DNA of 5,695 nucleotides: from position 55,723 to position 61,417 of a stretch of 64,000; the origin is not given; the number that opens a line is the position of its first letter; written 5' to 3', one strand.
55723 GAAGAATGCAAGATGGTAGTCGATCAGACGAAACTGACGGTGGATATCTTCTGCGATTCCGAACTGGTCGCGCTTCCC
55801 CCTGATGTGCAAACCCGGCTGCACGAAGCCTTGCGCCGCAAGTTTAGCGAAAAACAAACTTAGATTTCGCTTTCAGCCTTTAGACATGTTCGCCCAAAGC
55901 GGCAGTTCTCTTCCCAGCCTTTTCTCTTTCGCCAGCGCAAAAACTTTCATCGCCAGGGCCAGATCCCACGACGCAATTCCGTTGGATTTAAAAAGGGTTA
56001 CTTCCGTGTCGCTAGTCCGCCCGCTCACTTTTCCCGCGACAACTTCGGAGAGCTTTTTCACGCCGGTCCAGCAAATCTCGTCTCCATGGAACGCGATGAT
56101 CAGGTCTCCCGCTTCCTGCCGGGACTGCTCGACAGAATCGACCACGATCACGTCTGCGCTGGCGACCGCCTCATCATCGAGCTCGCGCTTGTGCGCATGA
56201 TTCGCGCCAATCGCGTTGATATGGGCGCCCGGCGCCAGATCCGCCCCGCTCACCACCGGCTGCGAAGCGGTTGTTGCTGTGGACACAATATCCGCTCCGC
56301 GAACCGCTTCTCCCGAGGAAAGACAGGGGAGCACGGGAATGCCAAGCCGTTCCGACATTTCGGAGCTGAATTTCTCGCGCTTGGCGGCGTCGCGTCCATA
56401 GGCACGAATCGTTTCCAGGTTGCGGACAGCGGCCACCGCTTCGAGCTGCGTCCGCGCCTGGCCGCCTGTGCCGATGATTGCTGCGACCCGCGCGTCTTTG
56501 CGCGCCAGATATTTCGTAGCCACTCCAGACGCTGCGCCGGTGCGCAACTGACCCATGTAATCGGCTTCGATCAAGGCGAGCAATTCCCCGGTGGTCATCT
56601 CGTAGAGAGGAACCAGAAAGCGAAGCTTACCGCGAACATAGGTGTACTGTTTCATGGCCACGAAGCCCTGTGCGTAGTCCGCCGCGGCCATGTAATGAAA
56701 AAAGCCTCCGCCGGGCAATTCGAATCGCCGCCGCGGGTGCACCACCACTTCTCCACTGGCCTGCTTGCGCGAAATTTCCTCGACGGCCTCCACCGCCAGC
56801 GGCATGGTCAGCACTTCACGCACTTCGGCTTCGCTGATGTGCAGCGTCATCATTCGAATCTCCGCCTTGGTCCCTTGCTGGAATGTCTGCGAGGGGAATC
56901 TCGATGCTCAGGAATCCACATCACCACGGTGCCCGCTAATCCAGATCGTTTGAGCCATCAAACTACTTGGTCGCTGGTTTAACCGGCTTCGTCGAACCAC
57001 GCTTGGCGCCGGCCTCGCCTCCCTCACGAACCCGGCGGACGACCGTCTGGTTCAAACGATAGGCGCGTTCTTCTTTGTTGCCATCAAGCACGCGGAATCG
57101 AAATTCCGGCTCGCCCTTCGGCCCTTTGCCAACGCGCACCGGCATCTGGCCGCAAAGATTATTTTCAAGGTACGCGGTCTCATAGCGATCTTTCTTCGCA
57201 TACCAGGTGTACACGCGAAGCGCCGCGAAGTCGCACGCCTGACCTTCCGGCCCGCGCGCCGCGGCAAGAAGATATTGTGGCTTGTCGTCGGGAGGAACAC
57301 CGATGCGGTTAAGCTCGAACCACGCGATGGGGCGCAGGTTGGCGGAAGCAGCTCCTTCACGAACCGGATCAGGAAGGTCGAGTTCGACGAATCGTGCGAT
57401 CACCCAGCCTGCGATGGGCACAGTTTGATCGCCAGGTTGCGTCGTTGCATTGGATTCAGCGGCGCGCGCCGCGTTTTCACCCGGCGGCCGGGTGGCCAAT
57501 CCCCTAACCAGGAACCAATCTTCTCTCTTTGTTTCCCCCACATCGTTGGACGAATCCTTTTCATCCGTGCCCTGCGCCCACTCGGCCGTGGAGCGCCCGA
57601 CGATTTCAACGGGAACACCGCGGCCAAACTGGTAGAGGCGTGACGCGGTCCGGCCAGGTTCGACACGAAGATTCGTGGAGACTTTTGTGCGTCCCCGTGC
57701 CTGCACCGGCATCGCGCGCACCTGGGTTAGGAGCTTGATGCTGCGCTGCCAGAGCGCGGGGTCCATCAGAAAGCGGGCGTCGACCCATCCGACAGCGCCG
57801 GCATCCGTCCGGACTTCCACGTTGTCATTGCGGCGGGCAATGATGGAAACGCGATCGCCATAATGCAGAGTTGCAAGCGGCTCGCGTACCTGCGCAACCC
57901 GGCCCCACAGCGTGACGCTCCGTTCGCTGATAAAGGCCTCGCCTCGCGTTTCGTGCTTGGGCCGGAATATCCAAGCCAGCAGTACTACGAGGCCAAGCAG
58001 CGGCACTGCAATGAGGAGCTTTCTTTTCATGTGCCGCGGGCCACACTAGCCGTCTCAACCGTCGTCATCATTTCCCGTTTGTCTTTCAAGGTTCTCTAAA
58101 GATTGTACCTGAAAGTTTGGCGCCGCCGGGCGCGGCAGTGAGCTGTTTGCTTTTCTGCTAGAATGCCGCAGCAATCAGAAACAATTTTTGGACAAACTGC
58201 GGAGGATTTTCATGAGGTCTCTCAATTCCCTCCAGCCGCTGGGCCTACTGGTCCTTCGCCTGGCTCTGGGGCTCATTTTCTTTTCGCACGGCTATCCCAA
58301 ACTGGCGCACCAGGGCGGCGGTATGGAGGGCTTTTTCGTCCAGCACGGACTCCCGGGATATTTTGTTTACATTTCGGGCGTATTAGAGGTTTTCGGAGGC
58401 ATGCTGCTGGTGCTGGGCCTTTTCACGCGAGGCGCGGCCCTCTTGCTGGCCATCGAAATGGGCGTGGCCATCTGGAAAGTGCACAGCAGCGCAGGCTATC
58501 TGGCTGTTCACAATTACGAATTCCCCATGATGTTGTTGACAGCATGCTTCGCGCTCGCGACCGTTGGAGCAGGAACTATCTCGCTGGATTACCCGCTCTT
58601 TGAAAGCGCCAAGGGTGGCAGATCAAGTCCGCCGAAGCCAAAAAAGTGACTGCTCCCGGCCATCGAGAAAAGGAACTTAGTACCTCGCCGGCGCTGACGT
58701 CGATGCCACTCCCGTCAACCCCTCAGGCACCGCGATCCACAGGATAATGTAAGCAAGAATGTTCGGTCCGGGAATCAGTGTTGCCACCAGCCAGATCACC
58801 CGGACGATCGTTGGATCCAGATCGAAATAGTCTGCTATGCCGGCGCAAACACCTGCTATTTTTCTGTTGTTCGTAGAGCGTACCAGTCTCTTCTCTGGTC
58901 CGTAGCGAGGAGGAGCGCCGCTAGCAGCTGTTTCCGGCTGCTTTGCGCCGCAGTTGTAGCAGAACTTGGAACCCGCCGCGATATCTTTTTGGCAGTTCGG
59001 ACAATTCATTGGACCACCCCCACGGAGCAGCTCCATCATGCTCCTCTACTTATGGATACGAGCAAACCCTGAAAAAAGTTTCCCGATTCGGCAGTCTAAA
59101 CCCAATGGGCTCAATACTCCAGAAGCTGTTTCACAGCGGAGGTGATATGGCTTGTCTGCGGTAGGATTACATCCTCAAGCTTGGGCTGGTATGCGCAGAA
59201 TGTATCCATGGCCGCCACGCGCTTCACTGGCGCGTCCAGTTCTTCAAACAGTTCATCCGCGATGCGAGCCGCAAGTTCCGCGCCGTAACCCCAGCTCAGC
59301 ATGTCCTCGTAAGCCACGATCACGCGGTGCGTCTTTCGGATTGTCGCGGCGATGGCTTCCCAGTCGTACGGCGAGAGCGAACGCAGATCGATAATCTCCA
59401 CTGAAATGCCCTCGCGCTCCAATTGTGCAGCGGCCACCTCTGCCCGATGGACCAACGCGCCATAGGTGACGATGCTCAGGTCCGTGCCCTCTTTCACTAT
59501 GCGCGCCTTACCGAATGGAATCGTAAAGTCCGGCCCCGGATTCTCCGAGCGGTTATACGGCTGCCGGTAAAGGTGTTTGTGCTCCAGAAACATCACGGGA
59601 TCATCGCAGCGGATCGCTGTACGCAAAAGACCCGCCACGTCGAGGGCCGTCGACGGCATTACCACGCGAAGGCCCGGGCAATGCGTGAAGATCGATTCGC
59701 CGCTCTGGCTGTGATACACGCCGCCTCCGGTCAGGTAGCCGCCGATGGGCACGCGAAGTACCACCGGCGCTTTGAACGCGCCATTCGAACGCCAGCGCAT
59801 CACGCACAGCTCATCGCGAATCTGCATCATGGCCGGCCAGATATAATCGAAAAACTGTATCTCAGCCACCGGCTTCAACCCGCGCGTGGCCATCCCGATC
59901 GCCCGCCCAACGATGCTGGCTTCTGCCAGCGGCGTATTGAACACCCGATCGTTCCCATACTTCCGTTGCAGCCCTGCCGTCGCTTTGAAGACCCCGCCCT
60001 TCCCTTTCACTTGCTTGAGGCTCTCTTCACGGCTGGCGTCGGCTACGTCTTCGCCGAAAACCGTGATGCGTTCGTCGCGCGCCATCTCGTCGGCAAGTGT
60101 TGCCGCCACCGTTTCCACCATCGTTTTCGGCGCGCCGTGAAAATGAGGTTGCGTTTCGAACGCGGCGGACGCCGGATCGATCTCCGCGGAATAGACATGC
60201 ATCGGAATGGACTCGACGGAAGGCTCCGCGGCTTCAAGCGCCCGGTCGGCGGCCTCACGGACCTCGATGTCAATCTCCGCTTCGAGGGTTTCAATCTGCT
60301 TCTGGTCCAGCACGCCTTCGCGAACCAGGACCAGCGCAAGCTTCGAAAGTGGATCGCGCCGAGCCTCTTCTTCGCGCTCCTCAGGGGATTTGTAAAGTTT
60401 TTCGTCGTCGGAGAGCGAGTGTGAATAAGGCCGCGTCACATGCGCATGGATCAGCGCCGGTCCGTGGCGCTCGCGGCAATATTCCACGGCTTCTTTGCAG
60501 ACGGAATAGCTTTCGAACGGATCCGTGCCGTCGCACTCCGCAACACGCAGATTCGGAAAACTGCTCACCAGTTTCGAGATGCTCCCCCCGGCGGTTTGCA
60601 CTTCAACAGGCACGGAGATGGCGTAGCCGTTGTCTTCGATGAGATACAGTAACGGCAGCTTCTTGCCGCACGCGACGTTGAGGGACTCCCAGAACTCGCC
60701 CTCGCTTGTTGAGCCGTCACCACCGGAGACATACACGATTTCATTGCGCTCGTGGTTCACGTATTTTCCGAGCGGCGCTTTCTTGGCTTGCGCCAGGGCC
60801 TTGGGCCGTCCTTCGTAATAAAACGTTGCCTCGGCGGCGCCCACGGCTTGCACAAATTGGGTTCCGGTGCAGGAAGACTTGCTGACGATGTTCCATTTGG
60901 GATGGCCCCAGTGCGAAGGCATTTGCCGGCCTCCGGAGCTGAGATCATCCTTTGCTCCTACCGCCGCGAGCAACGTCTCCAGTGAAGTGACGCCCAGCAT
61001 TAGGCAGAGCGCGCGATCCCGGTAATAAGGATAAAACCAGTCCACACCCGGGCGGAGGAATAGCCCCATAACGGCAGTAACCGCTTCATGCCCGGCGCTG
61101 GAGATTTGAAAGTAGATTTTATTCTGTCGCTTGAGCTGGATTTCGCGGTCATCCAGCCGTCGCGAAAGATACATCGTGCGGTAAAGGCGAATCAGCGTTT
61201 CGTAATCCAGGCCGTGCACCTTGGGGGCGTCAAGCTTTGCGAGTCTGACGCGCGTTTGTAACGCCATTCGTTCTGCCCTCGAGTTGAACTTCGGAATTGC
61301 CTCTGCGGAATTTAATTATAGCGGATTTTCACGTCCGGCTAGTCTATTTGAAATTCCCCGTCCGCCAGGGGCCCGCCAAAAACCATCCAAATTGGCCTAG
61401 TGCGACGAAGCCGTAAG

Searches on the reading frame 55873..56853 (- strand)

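Call 22: search_protein_families(library=pfam, proteins=[window:55873-56853:-], max_evalue=0.00001)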
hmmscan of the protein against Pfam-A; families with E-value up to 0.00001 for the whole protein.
window:55873-56853:- (326 aa): 1 family
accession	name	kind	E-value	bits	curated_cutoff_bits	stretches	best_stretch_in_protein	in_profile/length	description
PF02423.21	OCD_Mu_crystall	-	2.9e-62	210.9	24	1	7-310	7-312/314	Ornithine cyclodeaminase/mu-crystallin family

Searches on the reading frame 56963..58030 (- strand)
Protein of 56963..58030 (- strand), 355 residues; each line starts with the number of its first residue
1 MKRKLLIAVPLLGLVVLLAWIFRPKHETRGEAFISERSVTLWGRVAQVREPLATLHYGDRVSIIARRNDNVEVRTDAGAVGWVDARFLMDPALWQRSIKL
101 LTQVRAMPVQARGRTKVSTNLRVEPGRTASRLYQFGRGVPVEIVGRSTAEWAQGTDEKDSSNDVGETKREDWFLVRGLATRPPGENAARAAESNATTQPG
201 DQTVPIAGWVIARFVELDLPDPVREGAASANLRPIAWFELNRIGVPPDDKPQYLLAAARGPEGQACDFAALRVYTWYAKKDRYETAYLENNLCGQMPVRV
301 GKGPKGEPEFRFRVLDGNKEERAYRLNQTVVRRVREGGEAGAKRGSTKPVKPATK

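Call 22: search_protein_families(library=pfam, proteins=[window:56963-58030:-], max_evalue=0.00001)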
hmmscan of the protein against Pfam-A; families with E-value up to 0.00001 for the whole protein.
window:56963-58030:- (355 aa): 1 family
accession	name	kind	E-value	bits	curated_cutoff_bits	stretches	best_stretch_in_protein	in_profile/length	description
PF08239.17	SH3_3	-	1.6e-09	38.2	27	0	51-88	15-53/54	Bacterial SH3 domain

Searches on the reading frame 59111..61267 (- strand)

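Call 22: search_protein_families(library=pfam, proteins=[window:59111-61267:-], max_evalue=0.00001)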
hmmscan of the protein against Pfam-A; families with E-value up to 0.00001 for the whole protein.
window:59111-61267:- (718 aa): 3 families
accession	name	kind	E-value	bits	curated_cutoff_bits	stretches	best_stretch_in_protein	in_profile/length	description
PF00676.26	E1_dh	-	1.4e-55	188.8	22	1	29-351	1-299/300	Dehydrogenase E1 component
PF02779.29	Transket_pyr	-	1.2e-34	119.9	27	1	382-568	4-173/174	Transketolase, pyrimidine binding domain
PF02780.25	Transketolase_C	-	1.3e-34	119.2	25.9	1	586-708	1-124/124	Transketolase, C-terminal domain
